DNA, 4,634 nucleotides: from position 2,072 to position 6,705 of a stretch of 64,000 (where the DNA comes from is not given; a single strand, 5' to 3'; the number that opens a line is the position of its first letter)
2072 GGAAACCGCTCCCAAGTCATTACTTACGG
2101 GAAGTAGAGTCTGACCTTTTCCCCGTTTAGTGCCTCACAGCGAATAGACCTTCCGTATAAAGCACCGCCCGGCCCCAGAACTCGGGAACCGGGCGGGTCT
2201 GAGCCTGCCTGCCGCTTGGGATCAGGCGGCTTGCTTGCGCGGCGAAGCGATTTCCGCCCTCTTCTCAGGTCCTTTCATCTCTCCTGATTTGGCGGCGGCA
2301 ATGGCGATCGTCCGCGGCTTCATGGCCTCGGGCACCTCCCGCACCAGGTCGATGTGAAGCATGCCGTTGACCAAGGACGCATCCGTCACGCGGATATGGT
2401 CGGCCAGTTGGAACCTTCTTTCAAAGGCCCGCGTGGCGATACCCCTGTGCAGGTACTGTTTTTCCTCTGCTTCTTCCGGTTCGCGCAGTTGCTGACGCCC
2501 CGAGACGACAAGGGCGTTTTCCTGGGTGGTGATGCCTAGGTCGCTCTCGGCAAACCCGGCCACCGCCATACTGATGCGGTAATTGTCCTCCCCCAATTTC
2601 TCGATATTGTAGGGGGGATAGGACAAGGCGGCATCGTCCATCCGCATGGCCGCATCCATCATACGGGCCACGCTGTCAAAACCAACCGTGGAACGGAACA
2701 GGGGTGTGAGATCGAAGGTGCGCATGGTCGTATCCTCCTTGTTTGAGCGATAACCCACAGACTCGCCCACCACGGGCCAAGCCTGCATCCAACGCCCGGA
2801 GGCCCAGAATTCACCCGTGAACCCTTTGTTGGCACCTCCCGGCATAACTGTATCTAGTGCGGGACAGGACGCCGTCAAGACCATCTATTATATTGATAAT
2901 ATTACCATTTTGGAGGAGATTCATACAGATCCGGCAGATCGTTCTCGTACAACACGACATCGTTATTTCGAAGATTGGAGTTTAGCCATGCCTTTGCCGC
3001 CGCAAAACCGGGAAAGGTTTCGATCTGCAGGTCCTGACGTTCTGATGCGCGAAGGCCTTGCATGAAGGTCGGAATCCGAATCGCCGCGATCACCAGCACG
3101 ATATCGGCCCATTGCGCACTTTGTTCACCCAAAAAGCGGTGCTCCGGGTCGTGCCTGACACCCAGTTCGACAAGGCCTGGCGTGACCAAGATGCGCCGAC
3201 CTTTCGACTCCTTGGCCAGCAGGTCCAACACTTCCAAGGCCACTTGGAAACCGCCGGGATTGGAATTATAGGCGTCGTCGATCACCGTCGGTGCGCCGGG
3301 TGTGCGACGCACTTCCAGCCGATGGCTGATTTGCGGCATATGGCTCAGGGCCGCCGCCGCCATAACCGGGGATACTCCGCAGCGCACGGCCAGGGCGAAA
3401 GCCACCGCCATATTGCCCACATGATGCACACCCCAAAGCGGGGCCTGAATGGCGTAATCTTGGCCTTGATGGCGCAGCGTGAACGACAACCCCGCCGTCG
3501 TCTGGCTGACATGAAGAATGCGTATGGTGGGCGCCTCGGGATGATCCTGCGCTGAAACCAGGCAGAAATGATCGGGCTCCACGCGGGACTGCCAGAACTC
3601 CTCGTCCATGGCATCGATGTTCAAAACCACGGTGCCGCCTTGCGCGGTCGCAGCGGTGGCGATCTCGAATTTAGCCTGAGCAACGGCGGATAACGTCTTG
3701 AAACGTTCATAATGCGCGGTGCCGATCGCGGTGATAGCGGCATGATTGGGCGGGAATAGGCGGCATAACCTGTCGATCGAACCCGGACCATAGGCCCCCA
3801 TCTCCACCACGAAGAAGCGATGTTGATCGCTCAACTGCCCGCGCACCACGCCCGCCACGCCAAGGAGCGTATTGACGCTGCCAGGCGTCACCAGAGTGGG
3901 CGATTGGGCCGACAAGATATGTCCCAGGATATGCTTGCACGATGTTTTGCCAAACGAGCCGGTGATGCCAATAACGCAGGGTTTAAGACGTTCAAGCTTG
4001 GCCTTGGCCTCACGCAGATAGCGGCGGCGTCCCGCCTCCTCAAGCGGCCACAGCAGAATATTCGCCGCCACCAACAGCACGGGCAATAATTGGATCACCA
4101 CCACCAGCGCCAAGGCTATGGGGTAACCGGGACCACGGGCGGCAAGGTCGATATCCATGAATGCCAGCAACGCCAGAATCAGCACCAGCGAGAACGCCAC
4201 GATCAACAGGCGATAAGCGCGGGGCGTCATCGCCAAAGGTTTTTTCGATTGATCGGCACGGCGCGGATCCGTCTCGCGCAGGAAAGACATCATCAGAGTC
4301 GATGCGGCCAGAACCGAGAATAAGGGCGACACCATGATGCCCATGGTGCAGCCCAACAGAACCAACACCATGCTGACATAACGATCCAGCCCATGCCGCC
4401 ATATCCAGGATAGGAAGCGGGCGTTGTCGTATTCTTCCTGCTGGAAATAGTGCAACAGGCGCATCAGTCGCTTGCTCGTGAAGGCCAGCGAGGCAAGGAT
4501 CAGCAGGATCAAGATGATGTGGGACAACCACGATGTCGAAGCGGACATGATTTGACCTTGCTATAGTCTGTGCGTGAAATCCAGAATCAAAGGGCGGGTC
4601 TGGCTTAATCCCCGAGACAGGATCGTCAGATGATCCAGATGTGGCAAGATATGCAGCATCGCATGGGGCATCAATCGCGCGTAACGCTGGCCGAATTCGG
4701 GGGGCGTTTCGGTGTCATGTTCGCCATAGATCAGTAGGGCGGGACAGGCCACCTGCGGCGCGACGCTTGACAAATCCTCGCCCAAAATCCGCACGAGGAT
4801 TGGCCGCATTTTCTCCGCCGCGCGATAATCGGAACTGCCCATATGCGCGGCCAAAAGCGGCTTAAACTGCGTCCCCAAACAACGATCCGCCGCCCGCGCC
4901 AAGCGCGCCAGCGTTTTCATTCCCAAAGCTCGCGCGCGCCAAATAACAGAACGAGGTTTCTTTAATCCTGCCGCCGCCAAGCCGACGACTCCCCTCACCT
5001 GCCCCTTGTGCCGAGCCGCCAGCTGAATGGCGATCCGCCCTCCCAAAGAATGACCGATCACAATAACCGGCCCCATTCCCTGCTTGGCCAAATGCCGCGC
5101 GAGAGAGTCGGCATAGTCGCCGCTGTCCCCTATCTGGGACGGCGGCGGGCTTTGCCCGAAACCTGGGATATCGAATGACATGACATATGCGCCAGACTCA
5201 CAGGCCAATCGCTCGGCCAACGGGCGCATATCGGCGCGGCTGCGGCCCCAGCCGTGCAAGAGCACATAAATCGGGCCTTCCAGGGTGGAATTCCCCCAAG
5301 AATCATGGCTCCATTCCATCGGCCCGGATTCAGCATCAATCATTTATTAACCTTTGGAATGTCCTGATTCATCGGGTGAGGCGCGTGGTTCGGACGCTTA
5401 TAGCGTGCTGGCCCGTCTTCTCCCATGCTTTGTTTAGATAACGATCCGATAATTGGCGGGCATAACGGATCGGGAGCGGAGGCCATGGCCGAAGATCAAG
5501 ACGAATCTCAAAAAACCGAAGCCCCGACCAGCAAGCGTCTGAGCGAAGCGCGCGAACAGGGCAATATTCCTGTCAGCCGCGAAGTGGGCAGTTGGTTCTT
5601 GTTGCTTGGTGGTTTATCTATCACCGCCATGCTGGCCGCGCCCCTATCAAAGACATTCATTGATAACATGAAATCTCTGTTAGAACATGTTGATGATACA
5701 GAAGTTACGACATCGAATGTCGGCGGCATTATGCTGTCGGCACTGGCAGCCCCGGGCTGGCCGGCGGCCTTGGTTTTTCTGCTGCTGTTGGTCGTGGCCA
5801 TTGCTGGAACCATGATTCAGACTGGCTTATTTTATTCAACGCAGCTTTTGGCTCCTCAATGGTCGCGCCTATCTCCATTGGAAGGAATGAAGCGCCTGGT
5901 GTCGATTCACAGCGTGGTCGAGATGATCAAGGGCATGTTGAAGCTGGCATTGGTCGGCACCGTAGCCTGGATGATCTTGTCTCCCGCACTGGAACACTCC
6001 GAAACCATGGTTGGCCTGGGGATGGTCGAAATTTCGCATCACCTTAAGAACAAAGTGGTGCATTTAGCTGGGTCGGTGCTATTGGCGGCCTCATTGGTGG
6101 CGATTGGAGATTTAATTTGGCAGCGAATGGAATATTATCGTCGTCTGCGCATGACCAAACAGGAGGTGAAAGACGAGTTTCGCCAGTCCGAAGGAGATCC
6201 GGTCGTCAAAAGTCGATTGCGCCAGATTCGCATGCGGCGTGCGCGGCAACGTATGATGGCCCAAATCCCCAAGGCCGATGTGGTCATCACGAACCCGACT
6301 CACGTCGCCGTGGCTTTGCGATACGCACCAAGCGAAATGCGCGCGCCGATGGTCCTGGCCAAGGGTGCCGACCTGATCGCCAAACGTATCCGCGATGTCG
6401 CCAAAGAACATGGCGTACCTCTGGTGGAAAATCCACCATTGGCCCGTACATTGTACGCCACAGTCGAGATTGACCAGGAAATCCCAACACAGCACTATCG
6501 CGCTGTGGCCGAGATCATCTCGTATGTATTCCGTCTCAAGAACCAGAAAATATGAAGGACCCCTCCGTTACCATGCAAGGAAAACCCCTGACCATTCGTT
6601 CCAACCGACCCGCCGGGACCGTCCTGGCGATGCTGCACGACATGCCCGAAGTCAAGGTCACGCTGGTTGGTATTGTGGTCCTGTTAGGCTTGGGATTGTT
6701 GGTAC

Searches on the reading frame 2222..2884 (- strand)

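Call 41: search_protein_families(library=pfam, proteins=[window:2222-2884:-], max_evalue=0.0001)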
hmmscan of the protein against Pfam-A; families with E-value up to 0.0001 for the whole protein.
window:2222-2884:- (220 aa): 1 family
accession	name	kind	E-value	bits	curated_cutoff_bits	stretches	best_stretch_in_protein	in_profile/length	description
PF00011.27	HSP20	-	1.8e-18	67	20.8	1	97-195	4-101/102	Hsp20/alpha crystallin family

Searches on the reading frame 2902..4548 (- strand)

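Call 41: search_protein_families(library=pfam, proteins=[window:2902-4548:-], max_evalue=0.0001)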
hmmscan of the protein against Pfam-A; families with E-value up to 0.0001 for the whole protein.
window:2902-4548:- (548 aa): 2 families
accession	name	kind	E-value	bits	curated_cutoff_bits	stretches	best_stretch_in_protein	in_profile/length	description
PF08245.18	Mur_ligase_M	-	6.1e-32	111.6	24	1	195-387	1-200/200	Mur ligase middle domain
PF02875.26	Mur_ligase_C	-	5.5e-09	37.4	28.4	1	409-533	1-122/127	Mur ligase, glutamate ligase domain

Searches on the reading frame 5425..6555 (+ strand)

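Call 41: search_protein_families(library=pfam, proteins=[window:5425-6555:+], max_evalue=0.0001)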
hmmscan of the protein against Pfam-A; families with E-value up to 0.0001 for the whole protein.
window:5425-6555:+ (376 aa): 1 family
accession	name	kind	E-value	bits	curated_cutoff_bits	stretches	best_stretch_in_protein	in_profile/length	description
PF01312.24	Bac_export_2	-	2.8e-119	398.7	24.4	1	29-368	2-335/335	FlhB HrpN YscU SpaS Family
